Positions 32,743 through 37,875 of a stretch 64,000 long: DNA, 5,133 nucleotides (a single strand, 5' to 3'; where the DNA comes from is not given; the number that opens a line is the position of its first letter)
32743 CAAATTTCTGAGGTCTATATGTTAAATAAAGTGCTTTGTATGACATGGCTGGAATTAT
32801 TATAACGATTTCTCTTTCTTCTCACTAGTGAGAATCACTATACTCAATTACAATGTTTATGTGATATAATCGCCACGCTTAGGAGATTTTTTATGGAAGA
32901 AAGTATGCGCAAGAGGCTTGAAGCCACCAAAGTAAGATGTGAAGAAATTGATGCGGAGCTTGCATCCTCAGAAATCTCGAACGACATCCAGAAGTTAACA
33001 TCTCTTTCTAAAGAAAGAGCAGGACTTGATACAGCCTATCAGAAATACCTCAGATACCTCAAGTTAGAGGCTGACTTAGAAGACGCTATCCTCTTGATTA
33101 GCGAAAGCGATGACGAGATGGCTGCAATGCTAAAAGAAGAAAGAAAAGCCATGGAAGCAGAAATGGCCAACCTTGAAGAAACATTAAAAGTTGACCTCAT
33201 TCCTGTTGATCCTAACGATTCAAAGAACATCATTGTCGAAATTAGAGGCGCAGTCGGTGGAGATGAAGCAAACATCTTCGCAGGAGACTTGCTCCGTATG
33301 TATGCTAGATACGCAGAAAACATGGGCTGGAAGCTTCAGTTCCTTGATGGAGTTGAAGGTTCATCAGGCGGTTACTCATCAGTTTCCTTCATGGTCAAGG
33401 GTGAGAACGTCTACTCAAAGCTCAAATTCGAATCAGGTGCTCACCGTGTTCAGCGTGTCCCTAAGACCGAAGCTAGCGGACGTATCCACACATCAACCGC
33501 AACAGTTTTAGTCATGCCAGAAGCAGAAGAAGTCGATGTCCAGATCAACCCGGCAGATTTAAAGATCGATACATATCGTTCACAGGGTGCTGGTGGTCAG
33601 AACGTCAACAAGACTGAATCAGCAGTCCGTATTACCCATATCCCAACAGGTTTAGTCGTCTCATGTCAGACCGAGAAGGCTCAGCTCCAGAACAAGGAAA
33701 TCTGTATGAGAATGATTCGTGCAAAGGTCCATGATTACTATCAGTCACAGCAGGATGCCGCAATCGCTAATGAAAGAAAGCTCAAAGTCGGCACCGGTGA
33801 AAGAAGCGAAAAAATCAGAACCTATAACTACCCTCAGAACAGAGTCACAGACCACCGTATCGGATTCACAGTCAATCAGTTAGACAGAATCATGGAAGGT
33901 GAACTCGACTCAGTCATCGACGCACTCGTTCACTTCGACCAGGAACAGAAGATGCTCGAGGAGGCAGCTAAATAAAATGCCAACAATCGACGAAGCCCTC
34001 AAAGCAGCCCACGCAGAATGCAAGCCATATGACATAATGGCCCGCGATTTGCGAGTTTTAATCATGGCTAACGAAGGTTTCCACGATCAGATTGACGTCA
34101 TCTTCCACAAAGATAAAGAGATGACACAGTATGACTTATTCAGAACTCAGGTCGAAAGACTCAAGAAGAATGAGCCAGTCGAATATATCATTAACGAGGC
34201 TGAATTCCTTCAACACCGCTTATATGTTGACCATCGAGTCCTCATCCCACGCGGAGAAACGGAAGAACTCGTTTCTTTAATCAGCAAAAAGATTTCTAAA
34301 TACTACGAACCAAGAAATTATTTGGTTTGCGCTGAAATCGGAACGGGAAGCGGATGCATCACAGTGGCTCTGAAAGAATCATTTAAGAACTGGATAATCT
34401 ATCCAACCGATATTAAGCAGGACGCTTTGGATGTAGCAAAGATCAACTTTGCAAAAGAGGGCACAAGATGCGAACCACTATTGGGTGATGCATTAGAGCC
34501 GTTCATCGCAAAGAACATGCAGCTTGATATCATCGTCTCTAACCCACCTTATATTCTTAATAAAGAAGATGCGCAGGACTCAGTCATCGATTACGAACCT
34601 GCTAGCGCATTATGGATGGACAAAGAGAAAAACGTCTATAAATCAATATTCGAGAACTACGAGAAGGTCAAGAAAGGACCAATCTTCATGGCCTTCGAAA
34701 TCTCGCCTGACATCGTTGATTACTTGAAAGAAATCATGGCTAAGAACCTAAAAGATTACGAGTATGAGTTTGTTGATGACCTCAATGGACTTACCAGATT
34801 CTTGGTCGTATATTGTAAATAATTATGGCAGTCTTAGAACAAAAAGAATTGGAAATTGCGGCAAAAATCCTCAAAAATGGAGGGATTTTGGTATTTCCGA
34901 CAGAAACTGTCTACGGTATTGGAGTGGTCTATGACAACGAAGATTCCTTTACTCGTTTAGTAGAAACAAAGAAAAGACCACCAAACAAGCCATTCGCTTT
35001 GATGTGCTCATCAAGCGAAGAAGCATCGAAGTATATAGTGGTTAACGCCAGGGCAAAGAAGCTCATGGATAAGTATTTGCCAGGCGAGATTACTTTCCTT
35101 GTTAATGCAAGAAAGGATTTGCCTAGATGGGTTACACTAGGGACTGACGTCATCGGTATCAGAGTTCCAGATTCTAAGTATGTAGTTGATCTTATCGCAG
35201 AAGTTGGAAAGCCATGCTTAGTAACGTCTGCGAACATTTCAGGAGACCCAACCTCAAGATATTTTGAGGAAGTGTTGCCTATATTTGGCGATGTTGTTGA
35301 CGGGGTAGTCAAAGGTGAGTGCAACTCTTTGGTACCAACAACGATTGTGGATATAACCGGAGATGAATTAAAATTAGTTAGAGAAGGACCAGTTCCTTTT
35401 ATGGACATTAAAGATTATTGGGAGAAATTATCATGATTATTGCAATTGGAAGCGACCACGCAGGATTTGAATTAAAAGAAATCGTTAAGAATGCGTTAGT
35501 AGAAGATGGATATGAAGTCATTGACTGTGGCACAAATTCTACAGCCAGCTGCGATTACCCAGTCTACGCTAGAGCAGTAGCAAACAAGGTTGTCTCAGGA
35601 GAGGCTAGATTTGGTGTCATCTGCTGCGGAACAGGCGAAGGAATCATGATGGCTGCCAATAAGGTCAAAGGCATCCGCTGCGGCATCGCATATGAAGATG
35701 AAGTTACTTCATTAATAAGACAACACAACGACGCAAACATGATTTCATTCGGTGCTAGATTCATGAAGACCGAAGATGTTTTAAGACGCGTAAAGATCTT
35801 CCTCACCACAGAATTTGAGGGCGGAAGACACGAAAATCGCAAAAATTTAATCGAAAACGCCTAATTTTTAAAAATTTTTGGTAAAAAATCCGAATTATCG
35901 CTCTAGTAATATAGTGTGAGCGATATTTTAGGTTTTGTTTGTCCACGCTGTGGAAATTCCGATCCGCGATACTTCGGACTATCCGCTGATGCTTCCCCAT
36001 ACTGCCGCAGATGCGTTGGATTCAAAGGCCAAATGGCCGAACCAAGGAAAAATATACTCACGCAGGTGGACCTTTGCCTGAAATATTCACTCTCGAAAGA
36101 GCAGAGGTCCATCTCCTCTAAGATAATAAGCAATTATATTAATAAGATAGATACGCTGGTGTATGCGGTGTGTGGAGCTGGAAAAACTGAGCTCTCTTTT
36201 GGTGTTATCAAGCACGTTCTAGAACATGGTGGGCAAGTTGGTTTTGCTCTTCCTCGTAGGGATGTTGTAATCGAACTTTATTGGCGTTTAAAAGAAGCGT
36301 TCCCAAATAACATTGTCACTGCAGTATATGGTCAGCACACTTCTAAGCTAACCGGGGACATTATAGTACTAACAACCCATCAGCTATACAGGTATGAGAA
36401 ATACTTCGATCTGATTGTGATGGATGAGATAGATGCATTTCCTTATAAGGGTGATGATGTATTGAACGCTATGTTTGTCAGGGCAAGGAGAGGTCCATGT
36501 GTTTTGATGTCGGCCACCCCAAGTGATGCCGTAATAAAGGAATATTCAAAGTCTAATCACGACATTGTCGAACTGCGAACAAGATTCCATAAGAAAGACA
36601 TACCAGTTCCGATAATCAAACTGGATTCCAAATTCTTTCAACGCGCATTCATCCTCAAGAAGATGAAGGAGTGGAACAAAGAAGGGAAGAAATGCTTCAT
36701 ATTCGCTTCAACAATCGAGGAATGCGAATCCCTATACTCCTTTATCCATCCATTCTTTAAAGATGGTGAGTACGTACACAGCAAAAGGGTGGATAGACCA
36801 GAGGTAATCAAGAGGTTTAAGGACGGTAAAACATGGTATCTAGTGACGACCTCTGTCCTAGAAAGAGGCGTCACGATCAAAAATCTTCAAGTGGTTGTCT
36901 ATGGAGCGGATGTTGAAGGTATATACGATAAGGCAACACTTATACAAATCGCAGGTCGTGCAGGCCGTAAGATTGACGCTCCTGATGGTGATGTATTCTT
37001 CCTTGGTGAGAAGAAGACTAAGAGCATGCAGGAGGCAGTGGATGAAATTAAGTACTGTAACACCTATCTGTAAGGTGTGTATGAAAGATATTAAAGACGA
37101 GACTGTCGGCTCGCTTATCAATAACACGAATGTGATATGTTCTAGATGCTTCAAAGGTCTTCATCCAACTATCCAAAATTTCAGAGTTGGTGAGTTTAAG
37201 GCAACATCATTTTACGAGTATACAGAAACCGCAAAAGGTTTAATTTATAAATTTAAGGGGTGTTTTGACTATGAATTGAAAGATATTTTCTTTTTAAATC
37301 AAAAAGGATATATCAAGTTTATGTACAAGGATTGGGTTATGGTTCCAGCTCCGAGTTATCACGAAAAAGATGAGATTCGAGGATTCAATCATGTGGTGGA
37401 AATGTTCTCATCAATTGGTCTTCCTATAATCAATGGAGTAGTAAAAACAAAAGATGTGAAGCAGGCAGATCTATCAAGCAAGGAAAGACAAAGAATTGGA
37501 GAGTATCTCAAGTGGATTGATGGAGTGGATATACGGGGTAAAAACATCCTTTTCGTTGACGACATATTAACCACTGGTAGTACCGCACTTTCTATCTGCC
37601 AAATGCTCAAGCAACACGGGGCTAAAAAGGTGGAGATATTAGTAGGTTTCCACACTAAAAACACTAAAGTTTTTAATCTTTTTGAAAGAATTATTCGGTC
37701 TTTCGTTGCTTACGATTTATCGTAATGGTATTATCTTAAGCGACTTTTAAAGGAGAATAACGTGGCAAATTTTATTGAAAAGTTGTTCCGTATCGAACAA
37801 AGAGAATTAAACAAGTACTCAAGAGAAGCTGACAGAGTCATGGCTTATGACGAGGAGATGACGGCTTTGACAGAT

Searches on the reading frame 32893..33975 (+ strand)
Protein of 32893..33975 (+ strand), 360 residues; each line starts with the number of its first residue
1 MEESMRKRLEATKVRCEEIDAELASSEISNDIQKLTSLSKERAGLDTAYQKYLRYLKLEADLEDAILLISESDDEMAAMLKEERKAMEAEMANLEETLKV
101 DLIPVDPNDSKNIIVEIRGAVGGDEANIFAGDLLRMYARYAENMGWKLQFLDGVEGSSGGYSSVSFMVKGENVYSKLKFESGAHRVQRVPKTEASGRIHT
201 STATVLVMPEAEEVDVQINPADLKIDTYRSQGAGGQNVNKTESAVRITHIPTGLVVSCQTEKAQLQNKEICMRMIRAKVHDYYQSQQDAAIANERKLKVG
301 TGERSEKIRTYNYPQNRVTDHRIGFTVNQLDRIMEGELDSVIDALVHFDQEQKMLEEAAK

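Call 57: search_protein_families(library=pfam, proteins=[window:32893-33975:+], max_evalue=0.00001)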
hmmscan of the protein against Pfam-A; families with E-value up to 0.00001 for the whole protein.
window:32893-33975:+ (360 aa): 2 families
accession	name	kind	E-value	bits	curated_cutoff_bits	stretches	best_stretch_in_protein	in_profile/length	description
PF03462.23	PCRF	-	8.8e-67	225.1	24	1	14-205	3-194/194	PCRF domain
PF00472.26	RF-1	-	2.7e-42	143.8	35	1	212-322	1-116/116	RF-1 domain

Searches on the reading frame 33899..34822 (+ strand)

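Call 93: search_protein_families(library=pfam, proteins=[window:33899-34822:+], max_evalue=0.00001)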
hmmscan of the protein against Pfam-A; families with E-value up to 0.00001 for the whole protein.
window:33899-34822:+ (307 aa): 2 families
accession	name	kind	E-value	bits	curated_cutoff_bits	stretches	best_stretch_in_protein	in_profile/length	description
PF05175.20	MTS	-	6.7e-09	36.1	23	1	145-223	36-113/170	Methyltransferase small domain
PF13649.12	Methyltransf_25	-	4.4e-07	30.9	27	1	146-225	3-82/97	Methyltransferase domain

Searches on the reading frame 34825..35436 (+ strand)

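Call 93: search_protein_families(library=pfam, proteins=[window:34825-35436:+], max_evalue=0.00001)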
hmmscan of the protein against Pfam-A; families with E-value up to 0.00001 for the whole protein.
window:34825-35436:+ (203 aa): 1 family
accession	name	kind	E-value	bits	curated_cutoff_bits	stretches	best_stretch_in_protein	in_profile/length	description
PF01300.24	Sua5_yciO_yrdC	-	3.2e-51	173.8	25.1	1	14-188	1-178/178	Telomere recombination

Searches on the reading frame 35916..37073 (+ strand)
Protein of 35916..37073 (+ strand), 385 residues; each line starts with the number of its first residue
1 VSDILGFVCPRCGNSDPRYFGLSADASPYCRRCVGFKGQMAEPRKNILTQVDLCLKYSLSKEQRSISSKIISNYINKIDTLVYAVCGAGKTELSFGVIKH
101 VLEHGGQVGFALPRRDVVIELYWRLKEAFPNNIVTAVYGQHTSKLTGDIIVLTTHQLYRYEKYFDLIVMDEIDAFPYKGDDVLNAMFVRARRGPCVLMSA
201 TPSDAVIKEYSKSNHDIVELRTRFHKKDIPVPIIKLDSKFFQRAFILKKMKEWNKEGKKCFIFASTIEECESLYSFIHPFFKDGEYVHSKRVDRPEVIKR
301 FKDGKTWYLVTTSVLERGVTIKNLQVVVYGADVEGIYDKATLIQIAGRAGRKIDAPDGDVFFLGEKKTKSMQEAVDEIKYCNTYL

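Call 57: search_protein_families(library=pfam, proteins=[window:35916-37073:+], max_evalue=0.00001)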
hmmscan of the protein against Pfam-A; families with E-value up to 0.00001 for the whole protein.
window:35916-37073:+ (385 aa): 3 families
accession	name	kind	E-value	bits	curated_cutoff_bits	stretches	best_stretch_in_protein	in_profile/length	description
PF00271.37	Helicase_C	-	2.3e-15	57.2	23.5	1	251-351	10-108/110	Helicase conserved C-terminal domain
PF00270.35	DEAD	-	3.7e-12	46.7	26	1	66-206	3-163/167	DEAD/DEAH box helicase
PF04851.21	ResIII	-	2.9e-09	37.5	22.5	1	57-177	2-139/164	Type III restriction enzyme, res subunit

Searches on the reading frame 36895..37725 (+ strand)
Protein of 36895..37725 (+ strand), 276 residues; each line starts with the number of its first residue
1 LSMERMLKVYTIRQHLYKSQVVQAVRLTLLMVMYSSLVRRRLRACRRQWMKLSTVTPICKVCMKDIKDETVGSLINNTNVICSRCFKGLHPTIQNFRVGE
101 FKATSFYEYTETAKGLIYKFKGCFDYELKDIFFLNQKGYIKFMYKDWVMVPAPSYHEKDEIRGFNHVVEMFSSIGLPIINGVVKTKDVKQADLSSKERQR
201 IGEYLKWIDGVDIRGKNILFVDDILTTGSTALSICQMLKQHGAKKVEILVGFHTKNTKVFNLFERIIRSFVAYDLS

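Call 93: search_protein_families(library=pfam, proteins=[window:36895-37725:+], max_evalue=0.00001)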
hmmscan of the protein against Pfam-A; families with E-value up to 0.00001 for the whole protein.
window:36895-37725:+ (276 aa): 1 family
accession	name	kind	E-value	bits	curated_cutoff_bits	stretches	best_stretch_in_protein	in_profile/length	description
PF00156.33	Pribosyltran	-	4.3e-08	33.1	26.3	1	204-252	79-124/158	Phosphoribosyl transferase domain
